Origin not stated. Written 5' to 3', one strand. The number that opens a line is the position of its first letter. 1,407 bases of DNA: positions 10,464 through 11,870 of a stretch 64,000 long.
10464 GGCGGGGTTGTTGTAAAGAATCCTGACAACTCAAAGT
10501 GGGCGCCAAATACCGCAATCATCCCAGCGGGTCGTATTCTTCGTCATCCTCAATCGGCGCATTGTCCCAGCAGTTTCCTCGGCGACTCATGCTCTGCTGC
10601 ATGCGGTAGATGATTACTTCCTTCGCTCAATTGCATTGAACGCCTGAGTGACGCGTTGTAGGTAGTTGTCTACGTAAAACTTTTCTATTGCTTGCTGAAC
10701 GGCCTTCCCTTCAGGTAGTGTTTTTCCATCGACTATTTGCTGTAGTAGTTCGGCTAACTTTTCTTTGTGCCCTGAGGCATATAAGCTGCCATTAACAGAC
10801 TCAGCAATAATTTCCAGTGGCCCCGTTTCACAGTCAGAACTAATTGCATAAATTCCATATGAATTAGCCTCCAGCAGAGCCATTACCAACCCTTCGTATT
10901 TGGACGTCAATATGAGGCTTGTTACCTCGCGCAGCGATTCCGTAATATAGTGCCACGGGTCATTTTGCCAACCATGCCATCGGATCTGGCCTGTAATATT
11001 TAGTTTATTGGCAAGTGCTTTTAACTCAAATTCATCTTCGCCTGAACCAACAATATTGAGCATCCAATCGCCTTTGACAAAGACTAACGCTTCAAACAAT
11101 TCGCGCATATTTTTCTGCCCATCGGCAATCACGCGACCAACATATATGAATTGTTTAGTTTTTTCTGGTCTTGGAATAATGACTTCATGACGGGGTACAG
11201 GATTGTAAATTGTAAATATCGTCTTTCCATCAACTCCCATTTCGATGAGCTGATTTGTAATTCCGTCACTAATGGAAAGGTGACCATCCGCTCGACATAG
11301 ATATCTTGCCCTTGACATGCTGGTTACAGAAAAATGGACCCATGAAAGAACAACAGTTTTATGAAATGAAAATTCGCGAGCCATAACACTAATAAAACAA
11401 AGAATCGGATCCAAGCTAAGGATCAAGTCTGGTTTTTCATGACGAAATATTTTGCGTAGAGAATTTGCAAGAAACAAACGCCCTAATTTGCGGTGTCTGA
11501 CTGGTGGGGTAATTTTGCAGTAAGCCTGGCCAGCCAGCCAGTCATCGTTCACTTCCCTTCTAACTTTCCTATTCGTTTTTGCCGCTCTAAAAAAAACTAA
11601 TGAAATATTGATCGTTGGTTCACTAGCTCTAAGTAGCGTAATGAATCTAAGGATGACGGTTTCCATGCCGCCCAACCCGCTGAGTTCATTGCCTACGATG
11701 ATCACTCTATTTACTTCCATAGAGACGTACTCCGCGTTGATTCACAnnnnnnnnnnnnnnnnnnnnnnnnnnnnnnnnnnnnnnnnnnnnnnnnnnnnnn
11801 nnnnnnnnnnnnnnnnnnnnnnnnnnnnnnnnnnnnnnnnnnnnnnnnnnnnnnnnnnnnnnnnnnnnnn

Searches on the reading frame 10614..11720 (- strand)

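Call 78: search_protein_families(library=pfam, proteins=[window:10614-11720:-], max_evalue=0.001)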
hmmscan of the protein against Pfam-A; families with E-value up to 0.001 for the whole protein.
window:10614-11720:- (368 aa): 4 families
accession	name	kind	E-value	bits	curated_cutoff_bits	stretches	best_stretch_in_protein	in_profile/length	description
PF00534.26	Glycos_transf_1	-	1.1e-24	87.4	26.4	1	182-334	9-160/172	Glycosyl transferases group 1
PF13692.12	Glyco_trans_1_4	-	3.6e-19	69.9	27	1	189-330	2-140/142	Glycosyl transferases group 1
PF13439.12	Glyco_transf_4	-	1.1e-08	35.8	28.5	1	17-176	2-167/170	Glycosyltransferase Family 4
PF13579.12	Glyco_trans_4_4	-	0.00082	20.2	29.7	0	17-173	1-157/158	Glycosyl transferase 4-like domain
